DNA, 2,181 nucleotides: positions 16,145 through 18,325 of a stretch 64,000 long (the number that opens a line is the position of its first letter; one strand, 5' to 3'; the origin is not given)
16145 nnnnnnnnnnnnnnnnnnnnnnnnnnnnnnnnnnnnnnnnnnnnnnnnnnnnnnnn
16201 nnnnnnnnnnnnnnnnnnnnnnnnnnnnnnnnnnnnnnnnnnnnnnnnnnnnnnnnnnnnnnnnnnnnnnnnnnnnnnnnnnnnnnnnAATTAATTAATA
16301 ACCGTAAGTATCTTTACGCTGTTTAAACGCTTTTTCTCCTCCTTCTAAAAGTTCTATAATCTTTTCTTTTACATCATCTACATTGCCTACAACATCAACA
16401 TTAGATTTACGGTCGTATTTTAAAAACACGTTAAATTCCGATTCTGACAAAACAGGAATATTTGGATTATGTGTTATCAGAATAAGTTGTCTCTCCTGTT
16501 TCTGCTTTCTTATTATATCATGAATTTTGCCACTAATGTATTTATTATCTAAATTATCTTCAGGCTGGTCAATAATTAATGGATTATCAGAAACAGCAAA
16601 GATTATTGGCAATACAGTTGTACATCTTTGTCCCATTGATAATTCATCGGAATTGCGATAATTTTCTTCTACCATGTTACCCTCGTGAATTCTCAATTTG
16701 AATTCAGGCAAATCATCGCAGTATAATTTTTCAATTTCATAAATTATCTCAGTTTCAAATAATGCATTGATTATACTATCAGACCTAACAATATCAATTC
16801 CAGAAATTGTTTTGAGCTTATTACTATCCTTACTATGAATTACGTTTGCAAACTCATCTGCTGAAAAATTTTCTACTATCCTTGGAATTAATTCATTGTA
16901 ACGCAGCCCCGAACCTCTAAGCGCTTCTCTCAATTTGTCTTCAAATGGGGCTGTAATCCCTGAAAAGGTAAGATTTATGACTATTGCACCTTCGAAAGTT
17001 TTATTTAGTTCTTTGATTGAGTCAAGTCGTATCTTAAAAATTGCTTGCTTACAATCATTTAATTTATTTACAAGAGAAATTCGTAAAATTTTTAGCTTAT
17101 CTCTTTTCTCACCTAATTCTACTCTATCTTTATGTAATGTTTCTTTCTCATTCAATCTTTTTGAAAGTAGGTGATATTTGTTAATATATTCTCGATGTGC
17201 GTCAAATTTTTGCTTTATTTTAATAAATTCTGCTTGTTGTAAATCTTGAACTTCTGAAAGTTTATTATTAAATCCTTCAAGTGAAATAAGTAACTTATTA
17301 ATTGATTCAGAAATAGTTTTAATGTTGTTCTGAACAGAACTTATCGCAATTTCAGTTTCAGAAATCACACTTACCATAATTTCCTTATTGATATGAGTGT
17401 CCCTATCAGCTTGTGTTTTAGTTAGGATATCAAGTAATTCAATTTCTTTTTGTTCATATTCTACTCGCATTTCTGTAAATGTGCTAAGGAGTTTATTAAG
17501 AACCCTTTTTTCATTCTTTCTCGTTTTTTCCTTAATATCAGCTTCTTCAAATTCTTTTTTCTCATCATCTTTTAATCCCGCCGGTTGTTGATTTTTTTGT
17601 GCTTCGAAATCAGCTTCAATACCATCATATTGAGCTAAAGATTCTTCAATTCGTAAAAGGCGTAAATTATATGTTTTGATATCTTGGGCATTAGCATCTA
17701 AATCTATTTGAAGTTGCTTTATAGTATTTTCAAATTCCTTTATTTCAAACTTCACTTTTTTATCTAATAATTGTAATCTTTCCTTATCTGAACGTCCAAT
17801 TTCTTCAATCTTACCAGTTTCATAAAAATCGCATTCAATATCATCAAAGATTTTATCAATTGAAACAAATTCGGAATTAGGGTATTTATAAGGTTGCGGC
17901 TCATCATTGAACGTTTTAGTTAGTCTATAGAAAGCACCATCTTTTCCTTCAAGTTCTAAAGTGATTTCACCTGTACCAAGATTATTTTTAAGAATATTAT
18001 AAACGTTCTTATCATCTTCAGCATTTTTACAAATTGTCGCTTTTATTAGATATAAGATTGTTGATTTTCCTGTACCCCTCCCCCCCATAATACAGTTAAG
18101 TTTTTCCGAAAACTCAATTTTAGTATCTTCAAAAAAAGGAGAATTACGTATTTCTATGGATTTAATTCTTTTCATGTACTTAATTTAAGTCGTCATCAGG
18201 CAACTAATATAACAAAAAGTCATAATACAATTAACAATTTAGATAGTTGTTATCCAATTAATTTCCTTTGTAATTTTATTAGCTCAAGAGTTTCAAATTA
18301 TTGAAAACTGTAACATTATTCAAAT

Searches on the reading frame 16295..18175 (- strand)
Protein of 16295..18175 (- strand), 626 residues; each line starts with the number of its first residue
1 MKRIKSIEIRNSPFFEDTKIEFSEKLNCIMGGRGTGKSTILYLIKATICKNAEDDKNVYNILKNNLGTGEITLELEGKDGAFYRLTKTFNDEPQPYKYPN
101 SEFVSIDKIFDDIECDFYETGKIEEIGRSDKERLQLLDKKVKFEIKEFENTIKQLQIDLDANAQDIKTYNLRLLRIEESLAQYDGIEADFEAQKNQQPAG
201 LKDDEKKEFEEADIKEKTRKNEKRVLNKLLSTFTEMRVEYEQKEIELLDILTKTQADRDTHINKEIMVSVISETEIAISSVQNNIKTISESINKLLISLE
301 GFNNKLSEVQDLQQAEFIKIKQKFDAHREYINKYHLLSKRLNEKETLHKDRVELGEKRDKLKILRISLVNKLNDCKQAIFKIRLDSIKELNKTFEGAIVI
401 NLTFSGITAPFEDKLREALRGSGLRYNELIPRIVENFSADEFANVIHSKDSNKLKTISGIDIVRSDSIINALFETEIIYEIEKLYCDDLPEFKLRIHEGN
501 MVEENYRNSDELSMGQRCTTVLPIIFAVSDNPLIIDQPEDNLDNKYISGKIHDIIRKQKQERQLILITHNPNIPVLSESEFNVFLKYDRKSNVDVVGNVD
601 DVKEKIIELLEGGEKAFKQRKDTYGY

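Call 4: search_protein_families(library=padloc, proteins=[window:16295-18175:-], max_evalue=0.01)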
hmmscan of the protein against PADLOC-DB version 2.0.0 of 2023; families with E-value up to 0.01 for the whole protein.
window:16295-18175:- (626 aa): 22 families
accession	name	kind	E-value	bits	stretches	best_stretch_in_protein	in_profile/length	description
PDLC02208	Ppl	-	2e-20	70.5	1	17-620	277-888/894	-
PDLC04135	mad3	-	2.2e-09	35.3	1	282-573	107-326/374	mads_3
PDLC04213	HEC-02A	-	1.9e-08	32.2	1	3-60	2-58/337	-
PDLC02979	AriA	-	1.1e-07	30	1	3-442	2-320/373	-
PDLC04146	HEC-02B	-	1.6e-07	28.7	1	4-61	2-59/344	-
PDLC00305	PtuA1|PtuA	-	1.5e-06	25.8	1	3-98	2-93/392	AAA ATPase domain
PDLC00279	PtuA1|PtuA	-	1.9e-06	25.3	1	3-54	5-56/416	AAA ATPase domain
PDLC04678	PDC-M49A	-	2e-06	24.4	1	533-596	572-635/681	-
PDLC00098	GajA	-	6.4e-06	23.2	1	4-50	3-49/534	AAA ATPase domain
PDLC04679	PDC-M49A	-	7.3e-06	22.9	1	532-593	431-492/541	-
PDLC00278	PtuA1|PtuA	-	7.9e-06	23.4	1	3-44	2-43/436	AAA ATPase domain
PDLC03863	LmuB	-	1.3e-05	22.1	1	3-89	4-84/610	-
PDLC00267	PtuA1|PtuA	-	1.5e-05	22.3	1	3-48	2-47/438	AAA ATPase domain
PDLC00298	PtuA1|PtuA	-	2.7e-05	21.4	1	3-44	2-43/423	AAA ATPase domain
PDLC00290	PtuA1|PtuA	-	3.3e-05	21.4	1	4-48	3-47/414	AAA ATPase domain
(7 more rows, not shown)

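Call 5: search_protein_families(library=pfam, proteins=[window:16295-18175:-], max_evalue=0.01)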
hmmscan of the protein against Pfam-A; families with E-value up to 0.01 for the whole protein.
window:16295-18175:- (626 aa): 5 families
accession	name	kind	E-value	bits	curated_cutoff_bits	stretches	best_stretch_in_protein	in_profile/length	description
PF13476.12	AAA_23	-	2.1e-09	38.7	27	1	6-250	1-188/201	AAA domain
PF02463.25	SMC_N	-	3.8e-09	36.8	40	1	264-585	99-213/220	RecF/RecN/SMC N terminal domain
PF13175.12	AAA_15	-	1.6e-06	28.5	32.1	1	4-442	3-321/374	AAA ATPase domain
PF13304.12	AAA_21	-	0.00044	20.8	27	1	465-573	166-302/304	AAA domain, putative AbiEii toxin, Type IV TA system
PF13555.12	AAA_29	-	0.0056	16.8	27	0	5-41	2-39/61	P-loop containing region of AAA domain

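Call 6: search_protein_families(library=ncbifam, proteins=[window:16295-18175:-], max_evalue=0.01)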
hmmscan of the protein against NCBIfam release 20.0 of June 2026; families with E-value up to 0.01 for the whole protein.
window:16295-18175:- (626 aa): 16 families
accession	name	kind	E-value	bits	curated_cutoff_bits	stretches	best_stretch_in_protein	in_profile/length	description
NF045780.1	TrlF_fam_ATP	equivalog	1.8e-74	252.1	350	1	3-625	289-944/944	TrlF family AAA-like ATPase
NF045781.1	Spaf1101_AAA_ATP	equivalog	5.4e-41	140.9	475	2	311-624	506-832/836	Spaf_1101 family AAA-like ATPase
NF042955.1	Ppl_antiphage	equivalog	2.7e-29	101.7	1000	1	17-620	270-878/882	anti-phage protein Ppl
NF003034.1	PRK03918.1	equivalog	1.8e-06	26.2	700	1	3-92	2-93/878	DNA double-strand break repair ATPase Rad50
NF041034.1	Rad50_Sulf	equivalog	3.3e-06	25.3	1000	1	3-86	2-83/872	DNA double-strand break repair ATPase Rad50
NF010860.0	PRK14267.1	equivalog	1.5e-05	24.8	412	1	509-573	147-210/253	phosphate ABC transporter ATP-binding protein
TIGR04521.1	ECF_ATPase_2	equivalog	2.1e-05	23.8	330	0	507-570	140-204/279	energy-coupling factor transporter ATPase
TIGR04520.1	ECF_ATPase_1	equivalog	2.5e-05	23.8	315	0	498-572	123-198/269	energy-coupling factor transporter ATPase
TIGR02211.1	LolD_lipo_ex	equivalog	0.00011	21.8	307.75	0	507-573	137-204/221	lipoprotein-releasing ABC transporter ATP-binding protein LolD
NF040873.1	AztA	equivalog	0.00023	20.8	220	0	507-572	115-180/191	zinc ABC transporter ATP-binding protein AztA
TIGR00634.1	recN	equivalog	0.00026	20.1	407.85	0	4-45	2-43/563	DNA repair protein RecN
TIGR01166.1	cbiO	subfamily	0.00092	18.7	211.8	0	506-570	122-186/190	cobalt ABC transporter, ATP-binding protein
TIGR01277.1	thiQ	equivalog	0.00097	18.8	245.05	0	507-572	124-190/213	thiamine ABC transporter ATP-binding protein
TIGR03375.1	type_I_sec_LssB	subfamily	0.0012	17.2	693.1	0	509-572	601-663/696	type I secretion system permease/ATPase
TIGR02857.1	CydD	equivalog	0.0018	17.3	435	0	508-573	455-519/529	thiol reductant ABC exporter subunit CydD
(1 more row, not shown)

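Call 33: search_solved_structures(query=window:16295-18175:-, max_evalue=0.01)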
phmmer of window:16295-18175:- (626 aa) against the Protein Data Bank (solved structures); distinct sequences matched with E-value up to 0.01: 10.
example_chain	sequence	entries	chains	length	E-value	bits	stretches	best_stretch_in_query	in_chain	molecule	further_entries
4nch_A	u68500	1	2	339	1.1e-05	27.5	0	4-89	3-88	DNA double-strand break repair Rad50 ATPase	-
3qkt_A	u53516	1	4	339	1.2e-05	27.4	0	4-89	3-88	DNA double-strand break repair rad50 ATPase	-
4nci_A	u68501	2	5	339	1.3e-05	27.3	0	4-89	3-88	DNA double-strand break repair Rad50 ATPase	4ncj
4nck_A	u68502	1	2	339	6.8e-05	24.9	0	4-89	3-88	DNA double-strand break repair Rad50 ATPase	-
1ii8_A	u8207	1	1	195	7.6e-05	24.7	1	4-89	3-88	Rad50 ABC-ATPase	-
3qkr_A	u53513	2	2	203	8.9e-05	24.5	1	4-89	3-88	DNA double-strand break repair rad50 ATPase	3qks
3qku_A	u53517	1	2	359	0.00011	24.2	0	4-89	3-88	DNA double-strand break repair rad50 ATPase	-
1us8_A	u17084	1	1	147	0.0012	20.8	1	4-89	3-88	DNA DOUBLE-STRAND BREAK REPAIR RAD50 ATPASE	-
1f2t_A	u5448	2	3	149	0.0012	20.8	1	4-89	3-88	RAD50 ABC-ATPASE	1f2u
9o9x_A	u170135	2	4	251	0.0055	18.6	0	509-583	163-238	ABC transporter ATP-binding protein YtrE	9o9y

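Call 70: search_protein_representatives(protein=window:16295-18175:-)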
Query: 626 residues. Proteins with E-value up to 0.001 (for the whole library): 5867; up to 1e-10: 3392; up to 1e-30: 452. The best 150 are listed.
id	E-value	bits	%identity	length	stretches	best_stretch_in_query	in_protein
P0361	1.8e-193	660.7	51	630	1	3-625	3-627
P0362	2.1e-170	584.6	48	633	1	1-624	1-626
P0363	1.5e-163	562.0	47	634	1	1-624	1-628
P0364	7.2e-161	553.1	45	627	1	1-625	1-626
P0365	1.7e-155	535.4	45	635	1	1-624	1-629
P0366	3.1e-155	534.5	45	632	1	1-625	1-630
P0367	8.6e-152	523.2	50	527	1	30-551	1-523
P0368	2.0e-146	505.4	46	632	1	1-624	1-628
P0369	9.5e-127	440.5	40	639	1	1-625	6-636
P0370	1.5e-120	420.0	40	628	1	3-624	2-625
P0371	3.5e-117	408.9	37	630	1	1-626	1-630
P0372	7.3e-115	401.2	37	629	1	1-626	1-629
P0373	2.4e-108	379.7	44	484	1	1-486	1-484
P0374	1.9e-105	370.1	57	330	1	310-625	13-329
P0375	8.4e-94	331.7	33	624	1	3-626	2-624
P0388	9.8e-68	245.6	29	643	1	3-626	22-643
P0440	2.5e-51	191.5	31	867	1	14-626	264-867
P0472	6.9e-48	180.1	28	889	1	13-626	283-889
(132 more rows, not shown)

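Call 71: find_encoding_contigs(protein=P0388, flank=5000, max_places=2)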
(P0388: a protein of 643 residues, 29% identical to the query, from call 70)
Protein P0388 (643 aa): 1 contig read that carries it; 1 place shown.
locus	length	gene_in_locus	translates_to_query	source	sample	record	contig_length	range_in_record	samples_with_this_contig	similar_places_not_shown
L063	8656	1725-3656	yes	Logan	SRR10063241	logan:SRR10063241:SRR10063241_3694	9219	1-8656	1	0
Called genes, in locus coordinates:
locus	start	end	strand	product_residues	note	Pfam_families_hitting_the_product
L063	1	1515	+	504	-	?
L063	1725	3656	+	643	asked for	PF02463:SMC_N (faint), PF13476:AAA_23, PF13304:AAA_21 (faint)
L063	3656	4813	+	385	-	PF13646:HEAT_2 (weak), PF02518:HATPase_c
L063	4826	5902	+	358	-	PF00072:Response_reg, PF25213:HVO_A0261_N (faint), PF08279:HTH_11 (weak)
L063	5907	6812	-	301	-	-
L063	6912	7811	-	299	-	PF07506:RepB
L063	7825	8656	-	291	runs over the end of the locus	PF02195:ParB_N, PF07506:RepB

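Call 76: find_related_loci(query=A5, collection=viral_contigs, flank=6000)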
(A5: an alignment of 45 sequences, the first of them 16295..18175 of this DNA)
Query A5 (626 aa) in viral_contigs; peptide patterns used: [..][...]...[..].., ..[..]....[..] (x = any residue, [..] = any of these).
206 stretches matched a pattern; 55 encode a relative of the query (tblastn E <= 1e-3); 55 distinct loci.
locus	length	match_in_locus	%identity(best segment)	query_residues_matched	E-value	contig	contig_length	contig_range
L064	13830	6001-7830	31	14-626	2e-78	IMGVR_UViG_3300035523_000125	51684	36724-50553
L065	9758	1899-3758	29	3-626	1e-76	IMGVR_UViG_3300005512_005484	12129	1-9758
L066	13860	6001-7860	30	3-626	3e-76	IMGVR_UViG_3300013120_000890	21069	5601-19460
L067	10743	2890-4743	29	3-624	3e-76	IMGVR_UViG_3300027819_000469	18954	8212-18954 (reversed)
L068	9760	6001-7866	29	3-626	2e-73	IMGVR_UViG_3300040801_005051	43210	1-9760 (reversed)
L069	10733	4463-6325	29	3-625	3e-70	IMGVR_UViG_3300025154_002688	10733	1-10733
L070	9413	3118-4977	28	3-626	3e-70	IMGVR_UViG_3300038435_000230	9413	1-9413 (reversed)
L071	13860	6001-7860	29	3-626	6e-68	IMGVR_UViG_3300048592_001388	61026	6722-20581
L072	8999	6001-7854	27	3-626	2e-67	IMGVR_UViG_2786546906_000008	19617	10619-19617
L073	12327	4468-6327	29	3-626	4e-66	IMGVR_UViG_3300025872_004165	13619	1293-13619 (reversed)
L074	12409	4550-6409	29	3-626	7e-70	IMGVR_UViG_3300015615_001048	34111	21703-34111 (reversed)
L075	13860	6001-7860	27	3-626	1e-65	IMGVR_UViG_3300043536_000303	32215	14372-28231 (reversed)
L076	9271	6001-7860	27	3-626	1e-65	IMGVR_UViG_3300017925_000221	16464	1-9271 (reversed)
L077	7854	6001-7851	29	3-626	2e-65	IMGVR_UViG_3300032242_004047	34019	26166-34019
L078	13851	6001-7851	26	3-626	8e-65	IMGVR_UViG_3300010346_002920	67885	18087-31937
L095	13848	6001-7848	29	3-626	1e-67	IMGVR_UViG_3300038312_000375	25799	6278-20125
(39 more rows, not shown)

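Call 82: search_protein_families(library=pfam, proteins=[L075:5932-7863:+, L075:7860-9008:+, L075:9005-9856:+, L078:7856-9016:+, L078:9013-10140:+, L095:7848-8984:+, L095:8981-9754:+, L064:7847-8959:+, L064:8746-9873:+], max_evalue=0.01)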
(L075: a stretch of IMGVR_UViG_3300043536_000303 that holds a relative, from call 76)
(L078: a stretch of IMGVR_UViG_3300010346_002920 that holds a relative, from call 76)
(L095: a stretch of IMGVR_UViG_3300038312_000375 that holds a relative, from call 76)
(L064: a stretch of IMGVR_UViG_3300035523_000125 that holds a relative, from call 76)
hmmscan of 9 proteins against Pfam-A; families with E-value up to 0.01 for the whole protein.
L075:5932-7863:+ (643 aa): 3 families
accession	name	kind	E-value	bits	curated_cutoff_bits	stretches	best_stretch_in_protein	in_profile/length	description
PF13476.12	AAA_23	-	4.7e-10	40.9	27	1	32-220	8-197/201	AAA domain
PF13304.12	AAA_21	-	7.8e-08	33.2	27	1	528-589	238-302/304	AAA domain, putative AbiEii toxin, Type IV TA system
PF02463.25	SMC_N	-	7.3e-05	22.7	40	1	38-589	18-201/220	RecF/RecN/SMC N terminal domain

L075:7860-9008:+ (382 aa): 7 families
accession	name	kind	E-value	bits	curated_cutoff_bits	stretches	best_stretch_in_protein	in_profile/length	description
PF02518.31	HATPase_c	-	3.1e-25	89.2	26.4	1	271-374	5-109/111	Histidine kinase-, DNA gyrase B-, and HSP90-like ATPase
PF13589.12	HATPase_c_3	-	1.2e-06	29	25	1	272-341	3-76/137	Histidine kinase-, DNA gyrase B-, and HSP90-like ATPase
PF14501.12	HATPase_c_5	-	0.00026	21.3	22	1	270-359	4-89/102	GHKL domain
PF13646.12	HEAT_2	-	0.0006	20.5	27.7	1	58-113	7-62/88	HEAT repeats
PF02985.28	HEAT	-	0.0014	19.1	23.5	0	59-79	8-28/31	HEAT repeat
PF13581.12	HATPase_c_2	-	0.0016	18.9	27.4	1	275-352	35-112/127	Histidine kinase-like ATPase domain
PF00512.31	HisKA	-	0.0037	17.7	26.9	1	157-216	6-61/66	His Kinase A (phospho-acceptor) domain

L075:9005-9856:+ (283 aa): 1 family
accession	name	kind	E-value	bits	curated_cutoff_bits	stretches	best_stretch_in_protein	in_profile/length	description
PF00072.30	Response_reg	-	4.2e-11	43.4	30.2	1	9-121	2-102/111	Response regulator receiver domain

L078:7856-9016:+ (386 aa): 5 families
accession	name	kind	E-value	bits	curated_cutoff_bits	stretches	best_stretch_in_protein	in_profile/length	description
PF02518.31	HATPase_c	-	3.4e-20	73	26.4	1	268-380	4-110/111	Histidine kinase-, DNA gyrase B-, and HSP90-like ATPase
PF13646.12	HEAT_2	-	0.00039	21.1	27.7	1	25-103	13-87/88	HEAT repeats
PF14501.12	HATPase_c_5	-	0.00041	20.7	22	1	265-369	1-94/102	GHKL domain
PF00512.31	HisKA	-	0.001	19.5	26.9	1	154-215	6-62/66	His Kinase A (phospho-acceptor) domain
PF13589.12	HATPase_c_3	-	0.0016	18.9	25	1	272-337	5-62/137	Histidine kinase-, DNA gyrase B-, and HSP90-like ATPase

L078:9013-10140:+ (375 aa): 5 families
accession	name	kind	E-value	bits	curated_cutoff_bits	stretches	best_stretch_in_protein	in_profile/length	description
PF00072.30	Response_reg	-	1.1e-12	48.5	30.2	1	6-120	2-103/111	Response regulator receiver domain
PF25213.1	HVO_A0261_N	-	0.00025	21.3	35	1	310-356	10-55/86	HVO_A0261 N-terminal domain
PF12802.13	MarR_2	-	0.00086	19.9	27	1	308-362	2-57/61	MarR family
PF08279.18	HTH_11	-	0.004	17.4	25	0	317-356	6-45/55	HTH domain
PF02082.26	Rrf2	-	0.006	17.2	30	0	314-356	12-54/132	Iron-dependent Transcriptional regulator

L095:7848-8984:+ (378 aa): 4 families
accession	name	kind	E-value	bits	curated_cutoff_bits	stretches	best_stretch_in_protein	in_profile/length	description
PF02518.31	HATPase_c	-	6.9e-16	59.1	26.4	1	262-376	2-110/111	Histidine kinase-, DNA gyrase B-, and HSP90-like ATPase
PF14501.12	HATPase_c_5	-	5.2e-05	23.5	22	1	263-361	3-91/102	GHKL domain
PF13589.12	HATPase_c_3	-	0.00093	19.7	25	1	267-345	4-80/137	Histidine kinase-, DNA gyrase B-, and HSP90-like ATPase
PF13646.12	HEAT_2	-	0.00098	19.8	27.7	1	37-96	26-87/88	HEAT repeats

L095:8981-9754:+ (257 aa): 1 family
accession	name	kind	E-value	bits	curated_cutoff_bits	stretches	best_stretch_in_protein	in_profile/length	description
PF00072.30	Response_reg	-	8.5e-12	45.7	30.2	1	8-119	2-101/111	Response regulator receiver domain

L064:7847-8959:+ (370 aa): 6 families
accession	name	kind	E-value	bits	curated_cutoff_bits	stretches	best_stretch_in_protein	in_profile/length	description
PF02518.31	HATPase_c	-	6.1e-26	91.5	26.4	1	255-361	3-110/111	Histidine kinase-, DNA gyrase B-, and HSP90-like ATPase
PF14501.12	HATPase_c_5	-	1.8e-05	25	22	1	257-348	5-92/102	GHKL domain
PF13581.12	HATPase_c_2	-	3e-05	24.5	27.4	1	256-336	30-111/127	Histidine kinase-like ATPase domain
PF13646.12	HEAT_2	-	4e-05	24.3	27.7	1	43-95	35-88/88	HEAT repeats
PF13589.12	HATPase_c_3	-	0.0011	19.5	25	1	259-328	4-78/137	Histidine kinase-, DNA gyrase B-, and HSP90-like ATPase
PF02985.28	HEAT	-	0.0033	18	23.5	0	43-66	4-27/31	HEAT repeat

L064:8746-9873:+ (375 aa): 1 family
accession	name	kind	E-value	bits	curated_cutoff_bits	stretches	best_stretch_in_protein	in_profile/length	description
PF00072.30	Response_reg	-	1.2e-12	48.4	30.2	1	78-198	2-105/111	Response regulator receiver domain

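Call 83: search_protein_families(library=padloc, proteins=[L075:5932-7863:+, L075:7860-9008:+, L075:9005-9856:+, L078:7856-9016:+, L078:9013-10140:+, L095:7848-8984:+, L095:8981-9754:+], max_evalue=0.001)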
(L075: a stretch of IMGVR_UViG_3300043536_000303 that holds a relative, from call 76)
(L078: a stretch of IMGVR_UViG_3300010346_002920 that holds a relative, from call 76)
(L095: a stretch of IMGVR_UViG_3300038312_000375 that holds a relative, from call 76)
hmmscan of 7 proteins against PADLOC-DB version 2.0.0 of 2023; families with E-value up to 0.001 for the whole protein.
L075:5932-7863:+ (643 aa): 23 families
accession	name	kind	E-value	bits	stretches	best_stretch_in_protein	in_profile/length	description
PDLC02208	Ppl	-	6.3e-23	78.8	2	520-639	769-890/894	-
PDLC04135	mad3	-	1.5e-12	45.8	2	282-618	98-355/374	mads_3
PDLC03859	LmuB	-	7.9e-09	33.2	1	39-123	18-91/611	-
PDLC04678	PDC-M49A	-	1.5e-08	31.4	1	514-594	539-617/681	-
PDLC02980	AriA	-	3.3e-08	31.9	1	528-589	238-302/304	-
PDLC04164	AriA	-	1.9e-07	28.9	1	528-601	172-247/253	-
PDLC04679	PDC-M49A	-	2.9e-07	27.5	1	524-602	405-485/541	-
PDLC04213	HEC-02A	-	3.4e-07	28.1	1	37-70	16-48/337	-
PDLC00096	GajA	-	2.9e-06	24.3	1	38-100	18-79/630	AAA ATPase domain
PDLC02915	ATPase-Toprim_I-B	-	6.1e-06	23.3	0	36-72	15-50/623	-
PDLC03863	LmuB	-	6.6e-06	23.1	1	25-127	5-95/610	-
PDLC03865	LmuB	-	1e-05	22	0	167-369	255-472/1007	-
PDLC00289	PtuA1|PtuA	-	2.2e-05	21.7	0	527-605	227-307/404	AAA ATPase domain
PDLC00274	PtuA1|PtuA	-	2.3e-05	21.9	0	527-602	284-361/438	AAA ATPase domain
PDLC04680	PDC-M49A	-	3.1e-05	20.8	1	549-589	562-602/674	-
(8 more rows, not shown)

L075:7860-9008:+ (382 aa): 0 families

L075:9005-9856:+ (283 aa): 1 family
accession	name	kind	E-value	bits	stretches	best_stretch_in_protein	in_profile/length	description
PDLC00405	SduA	-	4.5e-07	27.7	1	6-110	7-108/323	DUF4263 domain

L078:7856-9016:+ (386 aa): 0 families

L078:9013-10140:+ (375 aa): 2 families
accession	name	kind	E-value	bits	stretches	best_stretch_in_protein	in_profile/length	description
PDLC04726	PDC-M60C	-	9.8e-07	26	1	5-89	3-90/407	-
PDLC00405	SduA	-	4.6e-05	21.1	1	5-135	9-135/323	DUF4263 domain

L095:7848-8984:+ (378 aa): 0 families

L095:8981-9754:+ (257 aa): 3 families
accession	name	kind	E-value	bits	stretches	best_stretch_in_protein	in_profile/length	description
PDLC04725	PDC-M60B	-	4.2e-06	24.7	1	4-106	3-111/158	-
PDLC04726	PDC-M60C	-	9.1e-06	22.8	1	6-98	2-98/407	-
PDLC00405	SduA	-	0.00043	17.9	1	6-99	8-100/323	DUF4263 domain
